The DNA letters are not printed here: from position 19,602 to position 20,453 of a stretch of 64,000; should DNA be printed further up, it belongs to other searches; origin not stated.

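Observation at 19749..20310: Plant-type DUF579 (GXM/IRX15/AGM) polysaccharide O-methyltransferase domain in a cyanobacterial protein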

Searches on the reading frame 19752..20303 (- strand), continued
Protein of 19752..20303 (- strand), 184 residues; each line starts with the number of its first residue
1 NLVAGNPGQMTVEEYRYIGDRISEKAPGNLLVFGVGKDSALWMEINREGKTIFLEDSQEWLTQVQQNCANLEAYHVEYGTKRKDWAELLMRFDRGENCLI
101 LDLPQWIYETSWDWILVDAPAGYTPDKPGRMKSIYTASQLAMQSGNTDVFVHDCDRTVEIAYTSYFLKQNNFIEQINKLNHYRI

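Call 54: search_protein_families(library=pfam, proteins=[L005:8576-16279:+, L009:8348-12004:+, L010:9447-13568:+, L015:8589-11699:+, L018:8573-11035:+, L016:4608-9086:+, L014:10777-12801:+, L007:11428-13428:+], max_evalue=0.000001)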
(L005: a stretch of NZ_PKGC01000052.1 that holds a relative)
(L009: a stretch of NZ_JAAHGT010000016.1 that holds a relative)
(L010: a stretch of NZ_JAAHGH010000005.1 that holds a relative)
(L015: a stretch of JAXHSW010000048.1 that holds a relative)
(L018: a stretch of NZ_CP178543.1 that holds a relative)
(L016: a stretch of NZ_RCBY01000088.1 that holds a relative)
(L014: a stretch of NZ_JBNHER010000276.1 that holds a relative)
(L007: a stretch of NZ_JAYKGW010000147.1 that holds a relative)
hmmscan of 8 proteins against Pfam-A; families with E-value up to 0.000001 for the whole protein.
L005:8576-16279:+ (2568 aa): 16 families
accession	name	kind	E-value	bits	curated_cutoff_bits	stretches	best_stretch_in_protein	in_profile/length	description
PF00535.33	Glycos_transf_2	-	2.2e-60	203.9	23.3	2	1408-1534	1-126/168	Glycosyl transferase family 2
PF00534.26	Glycos_transf_1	-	9.2e-49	165.7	26.4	2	1207-1377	4-171/172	Glycosyl transferases group 1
PF13692.12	Glyco_trans_1_4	-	3.2e-43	147.8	27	2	1224-1345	7-131/142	Glycosyl transferases group 1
PF13844.12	Glyco_transf_41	-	6.5e-27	94.4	25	1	2042-2238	357-542/543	Glycosyl transferase family 41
PF13641.12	Glyco_tranf_2_3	-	1e-23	85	27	2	1407-1519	3-119/230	Glycosyltransferase like family 2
PF10111.15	Glyco_tranf_2_2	-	2e-22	80.4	27.3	2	1408-1607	1-219/276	Glycosyltransferase like family 2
PF08241.18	Methyltransf_11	-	3.4e-19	69.7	21.2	1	592-690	1-94/95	Methyltransferase domain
PF13649.12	Methyltransf_25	-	3e-18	66.7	27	1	591-687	1-97/97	Methyltransferase domain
PF13489.12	Methyltransf_23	-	4.4e-17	62.7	27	1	585-740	20-164/164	Methyltransferase domain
PF08242.18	Methyltransf_12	-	4.9e-16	59.7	30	1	592-689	1-98/98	Methyltransferase domain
PF13847.12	Methyltransf_31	-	4.8e-14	52.7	27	1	588-715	4-129/145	Methyltransferase domain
PF13439.12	Glyco_transf_4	-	1e-11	45.6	28.5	1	1033-1191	3-165/170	Glycosyltransferase Family 4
PF02353.26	CMAS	-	1.6e-09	37.9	27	1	573-696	48-169/273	Mycolic acid cyclopropane synthetase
PF01209.24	Ubie_methyltran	-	4.7e-08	33.1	20.1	1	580-690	46-150/233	ubiE/COQ5 methyltransferase family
PF13524.12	Glyco_trans_1_2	-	7.1e-08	32.9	25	0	1287-1393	39-143/144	Glycosyl transferase-like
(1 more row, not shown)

L009:8348-12004:+ (1219 aa): 12 families
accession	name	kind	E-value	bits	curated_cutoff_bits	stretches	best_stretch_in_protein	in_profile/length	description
PF00535.33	Glycos_transf_2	-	2.1e-26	93.3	23.3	1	778-894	1-114/168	Glycosyl transferase family 2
PF08241.18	Methyltransf_11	-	4.3e-22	79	21.2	1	605-702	1-93/95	Methyltransferase domain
PF13649.12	Methyltransf_25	-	2e-20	73.7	27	1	604-700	1-97/97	Methyltransferase domain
PF00534.26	Glycos_transf_1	-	9e-19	68.1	26.4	1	165-324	6-171/172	Glycosyl transferases group 1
PF08242.18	Methyltransf_12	-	1.1e-16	61.8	30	1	605-702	1-98/98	Methyltransferase domain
PF13489.12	Methyltransf_23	-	1.9e-16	60.7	27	1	598-753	20-163/164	Methyltransferase domain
PF13847.12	Methyltransf_31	-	2.8e-16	60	27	1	599-728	2-129/145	Methyltransferase domain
PF13692.12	Glyco_trans_1_4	-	4.5e-15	56.6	27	1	197-308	25-139/142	Glycosyl transferases group 1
PF01209.24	Ubie_methyltran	-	6.6e-11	42.4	20.1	1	599-713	46-158/233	ubiE/COQ5 methyltransferase family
PF02353.26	CMAS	-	5.6e-09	36.1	27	1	597-706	59-166/273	Mycolic acid cyclopropane synthetase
PF03848.20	TehB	-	1.7e-08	34.5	20.4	1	595-702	25-130/193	Tellurite resistance protein TehB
PF05891.18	Methyltransf_PK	-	2e-08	34.5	27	1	600-705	55-160/218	AdoMet dependent proline di-methyltransferase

L010:9447-13568:+ (1374 aa): 21 families
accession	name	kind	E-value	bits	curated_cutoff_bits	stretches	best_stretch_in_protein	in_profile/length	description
PF08241.18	Methyltransf_11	-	3e-67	223.7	21.2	3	896-994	1-94/95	Methyltransferase domain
PF13649.12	Methyltransf_25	-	5.2e-62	207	27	3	895-991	1-97/97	Methyltransferase domain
PF13489.12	Methyltransf_23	-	2.4e-56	190.4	27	3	621-775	21-164/164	Methyltransferase domain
PF08242.18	Methyltransf_12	-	6.4e-53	178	30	3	896-993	1-98/98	Methyltransferase domain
PF13847.12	Methyltransf_31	-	1.5e-50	171.1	27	3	621-768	2-144/145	Methyltransferase domain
PF01209.24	Ubie_methyltran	-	3.4e-33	115.4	20.1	3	878-994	34-150/233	ubiE/COQ5 methyltransferase family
PF02353.26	CMAS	-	6.8e-33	114.6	27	3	882-1055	53-226/273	Mycolic acid cyclopropane synthetase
PF05891.18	Methyltransf_PK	-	3.3e-30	105.7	27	3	624-775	57-199/218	AdoMet dependent proline di-methyltransferase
PF03848.20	TehB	-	4.8e-29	101.6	20.4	2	893-995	32-132/193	Tellurite resistance protein TehB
PF05175.20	MTS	-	9.7e-21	74.6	23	0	611-729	20-141/170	Methyltransferase small domain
PF01564.23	Spermine_synth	-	2e-16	60.5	22.9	0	622-728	18-132/186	Spermine/spermidine synthase domain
PF00534.26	Glycos_transf_1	-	7.3e-15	55.4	26.4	1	196-346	15-171/172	Glycosyl transferases group 1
PF07021.18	MetW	-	2.1e-14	54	21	0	889-973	11-91/193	Methionine biosynthesis protein MetW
PF20922.3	Anamorsin_N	-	3.9e-13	49.9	27.1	0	657-727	18-88/163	Anamorsin, N-terminal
PF13692.12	Glyco_trans_1_4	-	1.6e-12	48.3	27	1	222-331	28-140/142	Glycosyl transferases group 1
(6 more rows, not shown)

L015:8589-11699:+ (1037 aa): 15 families
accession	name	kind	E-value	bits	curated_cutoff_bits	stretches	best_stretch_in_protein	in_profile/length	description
PF08241.18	Methyltransf_11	-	1.1e-34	119.4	21.2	2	646-744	1-94/95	Methyltransferase domain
PF13649.12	Methyltransf_25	-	3e-33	114.8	27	2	645-741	1-97/97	Methyltransferase domain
PF08242.18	Methyltransf_12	-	1.4e-28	99.9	30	2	646-743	1-98/98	Methyltransferase domain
PF13489.12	Methyltransf_23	-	3.6e-27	95.5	27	2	641-794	22-164/164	Methyltransferase domain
PF13847.12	Methyltransf_31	-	5.7e-26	91.4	27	2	640-787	2-144/145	Methyltransferase domain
PF00534.26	Glycos_transf_1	-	8.9e-17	61.6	26.4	1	177-328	14-171/172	Glycosyl transferases group 1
PF05891.18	Methyltransf_PK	-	1.2e-15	58.1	27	1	644-793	58-198/218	AdoMet dependent proline di-methyltransferase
PF03848.20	TehB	-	1.5e-14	54.3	20.4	0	634-745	23-132/193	Tellurite resistance protein TehB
PF13692.12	Glyco_trans_1_4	-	3.2e-14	53.8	27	1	204-313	28-140/142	Glycosyl transferases group 1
PF02353.26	CMAS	-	1.6e-13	51.1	27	1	632-804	53-225/273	Mycolic acid cyclopropane synthetase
PF01209.24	Ubie_methyltran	-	6.1e-13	49.1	20.1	1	635-745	41-151/233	ubiE/COQ5 methyltransferase family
PF05175.20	MTS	-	5e-10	39.7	23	0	630-745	20-138/170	Methyltransferase small domain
PF00398.26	RrnaAD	-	1.4e-09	37.9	24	0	631-689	20-77/263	Ribosomal RNA adenine dimethylase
PF01564.23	Spermine_synth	-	8.2e-09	35.7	22.9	0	643-747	20-132/186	Spermine/spermidine synthase domain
PF07021.18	MetW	-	9.9e-08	32.3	21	0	639-723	11-91/193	Methionine biosynthesis protein MetW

L018:8573-11035:+ (821 aa): 9 families
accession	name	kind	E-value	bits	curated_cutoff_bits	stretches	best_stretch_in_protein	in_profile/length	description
PF00534.26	Glycos_transf_1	-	3.3e-32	111.8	26.4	1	494-653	15-171/172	Glycosyl transferases group 1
PF13692.12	Glyco_trans_1_4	-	2e-25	90.1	27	1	497-640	4-142/142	Glycosyl transferases group 1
PF14559.12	TPR_19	-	1.9e-13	50.9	25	0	195-257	5-67/68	Tetratricopeptide repeat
PF07719.23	TPR_2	-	2.8e-10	40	27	0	183-211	3-31/34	Tetratricopeptide repeat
PF13424.12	TPR_12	-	3.3e-10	40.5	30.1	0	156-211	19-75/77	Tetratricopeptide repeat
PF13428.12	TPR_14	-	5.7e-09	36.2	23.5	0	220-255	6-41/44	Tetratricopeptide repeat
PF13432.12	TPR_16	-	2e-08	35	32.7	0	153-209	3-59/65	Tetratricopeptide repeat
PF23914.1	TPR_CcmH_CycH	-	1.2e-07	32.1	42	0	150-244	50-150/158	Cytochrome c-type biogenesis protein H TPR domain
PF13176.12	TPR_7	-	1.3e-07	31.5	27.9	0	183-214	1-34/36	Tetratricopeptide repeat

L016:4608-9086:+ (1493 aa): 9 families
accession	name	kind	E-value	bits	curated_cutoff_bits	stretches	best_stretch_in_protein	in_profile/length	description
PF01697.33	Glyco_transf_92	-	1.5e-29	103.8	23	1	845-1038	20-217/249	Glycosyltransferase family 92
PF13704.12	Glyco_tranf_2_4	-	1.1e-15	58.3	27.5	1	839-926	1-88/98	Glycosyl transferase family 2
PF13649.12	Methyltransf_25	-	1.1e-12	48.9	27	1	1260-1372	1-97/97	Methyltransferase domain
PF08241.18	Methyltransf_11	-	2.3e-12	47.8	21.2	1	1261-1376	1-95/95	Methyltransferase domain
PF13847.12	Methyltransf_31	-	1.2e-11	44.9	27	1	1255-1393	2-126/145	Methyltransferase domain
PF00535.33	Glycos_transf_2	-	1.9e-11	44.6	23.3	1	856-961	26-130/168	Glycosyl transferase family 2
PF08242.18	Methyltransf_12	-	2.9e-11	44.4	30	1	1261-1373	1-97/98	Methyltransferase domain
PF13489.12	Methyltransf_23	-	8.1e-11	42.4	27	1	1247-1391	11-131/164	Methyltransferase domain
PF01209.24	Ubie_methyltran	-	2e-08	34.3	20.1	1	1243-1375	34-150/233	ubiE/COQ5 methyltransferase family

L014:10777-12801:+ (675 aa): 9 families
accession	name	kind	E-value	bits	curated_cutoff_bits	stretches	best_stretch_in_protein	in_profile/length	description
PF01697.33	Glyco_transf_92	-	1.6e-28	100.4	23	1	21-217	19-218/249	Glycosyltransferase family 92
PF13704.12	Glyco_tranf_2_4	-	3.2e-15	56.9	27.5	1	16-103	1-88/98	Glycosyl transferase family 2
PF13649.12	Methyltransf_25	-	1.4e-13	51.8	27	1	437-549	1-97/97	Methyltransferase domain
PF08241.18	Methyltransf_11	-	8.8e-13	49.2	21.2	1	438-553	1-95/95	Methyltransferase domain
PF13847.12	Methyltransf_31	-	1.1e-12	48.3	27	1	432-571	2-127/145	Methyltransferase domain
PF08242.18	Methyltransf_12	-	9.4e-12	46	30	1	438-550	1-97/98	Methyltransferase domain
PF13489.12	Methyltransf_23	-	3.3e-11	43.6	27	1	425-560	12-123/164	Methyltransferase domain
PF00535.33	Glycos_transf_2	-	7e-10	39.5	23.3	1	33-139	26-131/168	Glycosyl transferase family 2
PF01209.24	Ubie_methyltran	-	4.5e-08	33.2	20.1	1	420-552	34-150/233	ubiE/COQ5 methyltransferase family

L007:11428-13428:+ (667 aa): 1 family
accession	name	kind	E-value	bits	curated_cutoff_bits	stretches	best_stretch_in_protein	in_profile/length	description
PF00145.23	DNA_methylase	-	2.5e-66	224.8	22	1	56-383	1-322/324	C-5 cytosine-specific DNA methylase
